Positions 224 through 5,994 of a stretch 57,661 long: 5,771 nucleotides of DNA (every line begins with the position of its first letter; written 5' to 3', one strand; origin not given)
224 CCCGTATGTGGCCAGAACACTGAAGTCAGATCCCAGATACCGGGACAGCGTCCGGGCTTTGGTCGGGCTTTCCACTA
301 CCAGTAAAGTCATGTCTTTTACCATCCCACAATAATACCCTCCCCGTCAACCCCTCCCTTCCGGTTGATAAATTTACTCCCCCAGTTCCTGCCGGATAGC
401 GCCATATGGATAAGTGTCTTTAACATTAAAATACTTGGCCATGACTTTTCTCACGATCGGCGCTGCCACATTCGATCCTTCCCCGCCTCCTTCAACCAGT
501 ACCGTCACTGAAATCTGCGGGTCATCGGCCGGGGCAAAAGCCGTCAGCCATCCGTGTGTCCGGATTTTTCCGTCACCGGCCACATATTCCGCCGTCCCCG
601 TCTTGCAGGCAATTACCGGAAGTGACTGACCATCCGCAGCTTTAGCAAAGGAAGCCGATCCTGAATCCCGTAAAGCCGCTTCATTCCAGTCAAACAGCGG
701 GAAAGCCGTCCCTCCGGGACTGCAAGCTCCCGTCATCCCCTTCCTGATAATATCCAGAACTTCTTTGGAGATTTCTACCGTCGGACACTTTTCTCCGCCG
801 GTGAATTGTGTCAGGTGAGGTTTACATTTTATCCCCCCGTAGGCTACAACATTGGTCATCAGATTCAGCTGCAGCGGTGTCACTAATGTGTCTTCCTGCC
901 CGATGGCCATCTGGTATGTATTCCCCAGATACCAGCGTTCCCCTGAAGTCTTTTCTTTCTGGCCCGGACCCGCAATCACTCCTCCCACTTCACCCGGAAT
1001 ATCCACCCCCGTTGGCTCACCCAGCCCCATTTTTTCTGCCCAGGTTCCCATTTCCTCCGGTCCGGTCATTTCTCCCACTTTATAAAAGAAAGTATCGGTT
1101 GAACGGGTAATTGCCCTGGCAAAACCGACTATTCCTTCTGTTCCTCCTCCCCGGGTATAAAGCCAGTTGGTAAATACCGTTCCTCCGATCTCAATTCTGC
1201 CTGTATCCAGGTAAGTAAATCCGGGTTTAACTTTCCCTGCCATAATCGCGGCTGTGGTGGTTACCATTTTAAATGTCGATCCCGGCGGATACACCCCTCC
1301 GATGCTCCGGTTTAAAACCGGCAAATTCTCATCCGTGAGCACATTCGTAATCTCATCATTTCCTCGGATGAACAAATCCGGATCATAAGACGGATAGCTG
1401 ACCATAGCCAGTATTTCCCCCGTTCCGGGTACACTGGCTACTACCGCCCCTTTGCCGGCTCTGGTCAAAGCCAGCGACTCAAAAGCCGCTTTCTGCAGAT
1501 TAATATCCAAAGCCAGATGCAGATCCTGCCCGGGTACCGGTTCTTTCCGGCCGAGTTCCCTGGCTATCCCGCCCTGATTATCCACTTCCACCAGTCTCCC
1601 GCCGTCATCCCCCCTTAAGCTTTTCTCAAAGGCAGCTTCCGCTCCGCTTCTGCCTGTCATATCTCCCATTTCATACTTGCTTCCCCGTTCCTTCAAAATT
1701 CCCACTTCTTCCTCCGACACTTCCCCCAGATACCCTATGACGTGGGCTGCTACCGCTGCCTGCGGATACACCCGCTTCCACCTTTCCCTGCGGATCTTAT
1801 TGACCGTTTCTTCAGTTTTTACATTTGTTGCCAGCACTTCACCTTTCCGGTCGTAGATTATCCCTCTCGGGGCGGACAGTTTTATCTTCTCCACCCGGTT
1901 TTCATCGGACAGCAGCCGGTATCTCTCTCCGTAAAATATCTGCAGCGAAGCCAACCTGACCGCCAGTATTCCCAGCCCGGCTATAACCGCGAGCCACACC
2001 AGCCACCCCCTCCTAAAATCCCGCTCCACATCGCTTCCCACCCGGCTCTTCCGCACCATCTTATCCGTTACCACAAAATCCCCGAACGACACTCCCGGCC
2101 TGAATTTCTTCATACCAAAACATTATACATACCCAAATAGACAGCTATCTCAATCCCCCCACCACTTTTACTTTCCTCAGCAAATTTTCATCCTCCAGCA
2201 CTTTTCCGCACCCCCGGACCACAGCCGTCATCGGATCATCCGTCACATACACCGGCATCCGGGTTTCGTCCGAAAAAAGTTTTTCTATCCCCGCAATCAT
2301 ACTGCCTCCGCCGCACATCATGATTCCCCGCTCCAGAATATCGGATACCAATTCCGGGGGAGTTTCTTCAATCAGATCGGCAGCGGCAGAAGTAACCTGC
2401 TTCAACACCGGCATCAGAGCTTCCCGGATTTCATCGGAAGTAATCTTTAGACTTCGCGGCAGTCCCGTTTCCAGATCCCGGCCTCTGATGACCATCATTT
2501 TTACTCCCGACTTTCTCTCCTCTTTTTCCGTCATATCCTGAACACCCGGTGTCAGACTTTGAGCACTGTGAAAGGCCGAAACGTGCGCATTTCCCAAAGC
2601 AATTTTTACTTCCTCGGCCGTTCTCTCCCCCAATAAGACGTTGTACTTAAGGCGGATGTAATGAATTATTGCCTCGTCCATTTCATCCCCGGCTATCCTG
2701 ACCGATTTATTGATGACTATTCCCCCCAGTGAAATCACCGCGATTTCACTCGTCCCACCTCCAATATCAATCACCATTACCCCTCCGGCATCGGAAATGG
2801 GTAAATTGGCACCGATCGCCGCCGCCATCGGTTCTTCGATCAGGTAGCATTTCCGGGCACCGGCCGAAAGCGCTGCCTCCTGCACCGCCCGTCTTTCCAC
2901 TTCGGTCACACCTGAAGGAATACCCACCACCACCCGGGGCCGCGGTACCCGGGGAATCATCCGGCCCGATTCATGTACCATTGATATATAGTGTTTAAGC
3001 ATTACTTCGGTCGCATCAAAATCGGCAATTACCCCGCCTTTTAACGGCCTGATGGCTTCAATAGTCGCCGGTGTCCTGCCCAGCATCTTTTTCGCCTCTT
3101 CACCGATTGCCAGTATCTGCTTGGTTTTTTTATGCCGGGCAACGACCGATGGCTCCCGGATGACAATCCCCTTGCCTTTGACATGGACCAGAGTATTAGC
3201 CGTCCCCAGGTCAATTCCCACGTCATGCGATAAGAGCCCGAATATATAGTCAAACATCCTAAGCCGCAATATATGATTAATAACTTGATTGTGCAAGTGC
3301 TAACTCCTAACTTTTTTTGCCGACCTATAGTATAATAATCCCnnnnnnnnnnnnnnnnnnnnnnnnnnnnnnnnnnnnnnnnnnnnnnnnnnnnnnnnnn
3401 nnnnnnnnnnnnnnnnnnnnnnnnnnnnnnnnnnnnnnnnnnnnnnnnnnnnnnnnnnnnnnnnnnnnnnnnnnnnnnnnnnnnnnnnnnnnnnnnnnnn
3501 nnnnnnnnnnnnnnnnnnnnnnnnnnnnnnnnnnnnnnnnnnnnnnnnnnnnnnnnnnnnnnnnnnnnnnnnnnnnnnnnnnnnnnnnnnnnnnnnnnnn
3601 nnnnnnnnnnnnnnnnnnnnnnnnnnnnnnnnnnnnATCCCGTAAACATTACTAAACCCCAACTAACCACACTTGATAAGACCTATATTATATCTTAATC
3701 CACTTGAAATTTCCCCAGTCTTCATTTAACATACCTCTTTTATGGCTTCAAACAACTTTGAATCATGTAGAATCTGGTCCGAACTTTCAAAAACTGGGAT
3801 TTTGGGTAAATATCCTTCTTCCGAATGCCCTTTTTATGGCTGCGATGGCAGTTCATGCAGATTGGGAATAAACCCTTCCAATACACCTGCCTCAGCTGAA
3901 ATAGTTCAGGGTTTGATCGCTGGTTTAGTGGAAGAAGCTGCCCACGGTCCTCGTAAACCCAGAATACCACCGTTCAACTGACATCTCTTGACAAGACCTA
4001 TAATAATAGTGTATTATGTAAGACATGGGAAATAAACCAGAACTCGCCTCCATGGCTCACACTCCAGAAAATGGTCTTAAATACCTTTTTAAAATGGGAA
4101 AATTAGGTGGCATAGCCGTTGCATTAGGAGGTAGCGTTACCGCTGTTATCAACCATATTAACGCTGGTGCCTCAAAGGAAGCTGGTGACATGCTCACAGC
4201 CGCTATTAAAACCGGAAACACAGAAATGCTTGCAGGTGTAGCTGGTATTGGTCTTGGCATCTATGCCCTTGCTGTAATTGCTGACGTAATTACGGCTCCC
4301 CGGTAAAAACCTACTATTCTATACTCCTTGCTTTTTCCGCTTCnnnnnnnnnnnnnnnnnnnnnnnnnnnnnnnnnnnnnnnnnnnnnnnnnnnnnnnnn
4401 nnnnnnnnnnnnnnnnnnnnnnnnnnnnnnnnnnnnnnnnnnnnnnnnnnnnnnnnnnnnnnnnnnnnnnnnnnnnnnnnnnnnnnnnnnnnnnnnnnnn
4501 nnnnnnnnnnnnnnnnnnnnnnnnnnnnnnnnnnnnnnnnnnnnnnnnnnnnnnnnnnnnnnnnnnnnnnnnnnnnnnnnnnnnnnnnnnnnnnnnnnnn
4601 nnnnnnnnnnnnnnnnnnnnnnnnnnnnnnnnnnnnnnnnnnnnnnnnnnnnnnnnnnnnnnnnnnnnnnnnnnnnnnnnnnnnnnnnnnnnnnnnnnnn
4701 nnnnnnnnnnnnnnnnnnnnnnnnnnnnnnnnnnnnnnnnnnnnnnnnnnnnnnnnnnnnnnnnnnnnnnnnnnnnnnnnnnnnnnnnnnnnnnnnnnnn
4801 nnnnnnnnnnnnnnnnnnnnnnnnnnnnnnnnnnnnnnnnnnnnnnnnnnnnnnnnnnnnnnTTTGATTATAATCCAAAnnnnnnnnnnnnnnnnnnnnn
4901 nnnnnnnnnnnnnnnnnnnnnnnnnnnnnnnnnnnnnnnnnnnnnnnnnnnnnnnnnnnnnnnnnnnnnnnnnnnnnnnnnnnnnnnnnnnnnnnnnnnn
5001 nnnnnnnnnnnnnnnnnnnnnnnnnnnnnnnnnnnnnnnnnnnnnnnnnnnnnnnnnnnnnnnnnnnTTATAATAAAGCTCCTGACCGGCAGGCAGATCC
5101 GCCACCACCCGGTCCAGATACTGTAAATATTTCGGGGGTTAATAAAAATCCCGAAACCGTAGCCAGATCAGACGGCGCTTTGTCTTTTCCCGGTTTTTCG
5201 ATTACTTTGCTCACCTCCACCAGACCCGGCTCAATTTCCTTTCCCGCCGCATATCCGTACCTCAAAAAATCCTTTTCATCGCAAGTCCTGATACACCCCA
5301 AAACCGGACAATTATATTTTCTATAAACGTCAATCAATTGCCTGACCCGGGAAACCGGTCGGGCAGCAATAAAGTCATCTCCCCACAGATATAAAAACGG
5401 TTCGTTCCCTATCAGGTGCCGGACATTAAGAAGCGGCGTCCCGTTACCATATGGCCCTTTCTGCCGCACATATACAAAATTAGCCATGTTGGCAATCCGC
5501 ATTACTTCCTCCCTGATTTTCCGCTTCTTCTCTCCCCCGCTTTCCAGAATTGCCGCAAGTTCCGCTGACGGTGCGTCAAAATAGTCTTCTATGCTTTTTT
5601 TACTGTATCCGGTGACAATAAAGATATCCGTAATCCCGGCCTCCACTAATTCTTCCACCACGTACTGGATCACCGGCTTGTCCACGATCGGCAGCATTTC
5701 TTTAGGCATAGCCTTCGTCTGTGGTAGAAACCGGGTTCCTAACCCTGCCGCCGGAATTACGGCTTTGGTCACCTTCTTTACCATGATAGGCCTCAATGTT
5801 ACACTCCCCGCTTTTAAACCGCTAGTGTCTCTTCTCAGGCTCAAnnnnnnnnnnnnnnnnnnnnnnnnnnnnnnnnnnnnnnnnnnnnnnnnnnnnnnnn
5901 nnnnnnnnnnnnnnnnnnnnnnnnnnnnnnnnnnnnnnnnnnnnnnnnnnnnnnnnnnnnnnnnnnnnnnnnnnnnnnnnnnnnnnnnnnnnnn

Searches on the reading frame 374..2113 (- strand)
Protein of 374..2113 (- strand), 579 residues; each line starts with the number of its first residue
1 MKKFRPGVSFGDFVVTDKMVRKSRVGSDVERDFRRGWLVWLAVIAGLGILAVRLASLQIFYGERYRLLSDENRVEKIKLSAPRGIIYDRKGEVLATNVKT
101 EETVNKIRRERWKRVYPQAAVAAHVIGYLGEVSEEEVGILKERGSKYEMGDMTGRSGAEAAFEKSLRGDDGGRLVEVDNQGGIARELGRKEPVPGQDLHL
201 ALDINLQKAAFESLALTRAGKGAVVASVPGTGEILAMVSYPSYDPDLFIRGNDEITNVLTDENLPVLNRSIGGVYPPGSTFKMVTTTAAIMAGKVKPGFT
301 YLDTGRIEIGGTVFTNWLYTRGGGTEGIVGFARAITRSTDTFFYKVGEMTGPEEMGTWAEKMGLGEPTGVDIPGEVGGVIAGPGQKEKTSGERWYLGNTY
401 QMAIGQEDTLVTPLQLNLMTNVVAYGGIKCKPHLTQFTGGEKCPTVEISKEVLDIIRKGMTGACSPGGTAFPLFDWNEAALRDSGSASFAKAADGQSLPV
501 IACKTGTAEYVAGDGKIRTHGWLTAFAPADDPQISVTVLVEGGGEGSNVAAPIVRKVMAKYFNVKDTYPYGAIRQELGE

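Call 13: search_protein_families(library=ncbifam, proteins=[window:374-2113:-], max_evalue=0.001)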
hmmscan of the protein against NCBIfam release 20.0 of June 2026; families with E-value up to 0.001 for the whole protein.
window:374-2113:- (579 aa): 17 families
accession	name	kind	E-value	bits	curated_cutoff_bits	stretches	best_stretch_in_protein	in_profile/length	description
TIGR03423.1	pbp2_mrdA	equivalog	2.6e-136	455.6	455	2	110-563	142-592/593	penicillin-binding protein 2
NF008061.0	PRK10795.1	equivalog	2.2e-79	267.7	962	2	113-559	164-610/634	peptidoglycan DD-transpeptidase MrdA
TIGR02214.1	spoVD_pbp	equivalog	5.7e-53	180.2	688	2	150-564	163-557/636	stage V sporulation protein D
NF051842.1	PBP4_5_Efaec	equivalog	1.5e-43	149.1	700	1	109-473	250-599/668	penicillin-binding protein PBP4(5)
NF053573.1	PBP2_PenA_Neis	exception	1.2e-29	103.3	1105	1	151-382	185-406/572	peptidoglycan D,D-transpeptidase PBP2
NF000406.1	MECB_PBP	exception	4.9e-28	97.9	1450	1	112-461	238-581/674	PBP2a family beta-lactam-resistant peptidoglycan transpeptidase MecB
NF000237.1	MECA_PBP2A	equivalog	3.7e-27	94.9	750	1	109-461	236-576/668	PBP2a family beta-lactam-resistant peptidoglycan transpeptidase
NF000409.1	MECA_pure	exception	4.1e-26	91.7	1490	1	110-461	237-576/668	PBP2a family beta-lactam-resistant peptidoglycan transpeptidase MecA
NF033378.1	MECD_PBP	exception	1.2e-25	89.9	1450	1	103-425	236-549/678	PBP2a family beta-lactam-resistant peptidoglycan transpeptidase MecD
NF038278.1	strep_PBP2B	exception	2.5e-25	89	975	2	111-562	219-675/678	penicillin-binding protein PBP2B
NF000408.1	MECA2_pure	exception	2.5e-25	88.7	1525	1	110-461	237-576/668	PBP2a family beta-lactam-resistant peptidoglycan transpeptidase MecA2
NF000410.1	MECA1_pure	exception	4.5e-23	81.3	1480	1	108-461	234-574/666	PBP2a family beta-lactam-resistant peptidoglycan transpeptidase MecA1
NF000407.1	MECC_PBP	exception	6.5e-22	77.5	1500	1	113-461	237-573/665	PBP2a family beta-lactam-resistant peptidoglycan transpeptidase MecC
NF038271.1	strep_PBP2X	exception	4.8e-20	71.3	1050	1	113-381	182-438/750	penicillin-binding protein PBP2X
NF011685.0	PRK15105.1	subfamily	5.9e-20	71.4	737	1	109-430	162-442/588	peptidoglycan glycosyltransferase FtsI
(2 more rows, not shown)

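Call 29: find_encoding_contigs(protein=window:374-2113:-, flank=10000, max_places=5)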
Protein window:374-2113:- (579 aa): no gene with exactly this product is on record in the collection.

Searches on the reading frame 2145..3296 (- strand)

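Call 83: search_protein_families(library=pfam, proteins=[window:2145-3296:-], max_evalue=0.001)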
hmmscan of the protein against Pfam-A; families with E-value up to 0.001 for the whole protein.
window:2145-3296:- (383 aa): 5 families
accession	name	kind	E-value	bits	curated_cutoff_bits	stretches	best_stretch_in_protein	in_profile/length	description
PF06723.19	MreB_Mbl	-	7.5e-132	439.5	27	1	24-372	2-324/327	MreB/Mbl protein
PF00012.26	HSP70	-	3.6e-12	45.7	20.6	1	122-363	136-368/599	Hsp70 protein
PF14450.12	FtsA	-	1.7e-10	41.8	31.8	1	174-354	1-112/127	Cell division protein FtsA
PF00022.25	Actin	-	4.3e-06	26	27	1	49-217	31-190/410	Actin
PF11104.14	PilM_2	-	0.00048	19.6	27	0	325-353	278-306/340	Type IV pilus assembly protein PilM;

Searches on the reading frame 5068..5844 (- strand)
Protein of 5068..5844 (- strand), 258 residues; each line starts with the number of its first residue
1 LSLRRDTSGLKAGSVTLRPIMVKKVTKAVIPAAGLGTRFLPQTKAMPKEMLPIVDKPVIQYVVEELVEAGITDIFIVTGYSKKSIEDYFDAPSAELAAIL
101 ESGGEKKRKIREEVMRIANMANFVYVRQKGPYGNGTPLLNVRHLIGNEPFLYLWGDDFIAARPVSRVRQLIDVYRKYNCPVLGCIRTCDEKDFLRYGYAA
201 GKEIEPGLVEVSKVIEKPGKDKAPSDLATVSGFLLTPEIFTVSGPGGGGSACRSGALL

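Call 83: search_protein_families(library=pfam, proteins=[window:5068-5844:-], max_evalue=0.001)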
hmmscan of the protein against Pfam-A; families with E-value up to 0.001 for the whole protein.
window:5068-5844:- (258 aa): 3 families
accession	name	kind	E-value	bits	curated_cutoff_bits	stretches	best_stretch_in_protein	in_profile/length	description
PF00483.29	NTP_transferase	-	2.8e-19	70.1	21.2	1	27-241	1-186/245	Nucleotidyl transferase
PF12804.13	NTP_transf_3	-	7.9e-07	29.8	27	1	28-92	1-58/160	MobA-like NTP transferase domain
PF01128.25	IspD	-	0.00017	21.9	27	1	28-126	3-97/221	2-C-methyl-D-erythritol 4-phosphate cytidylyltransferase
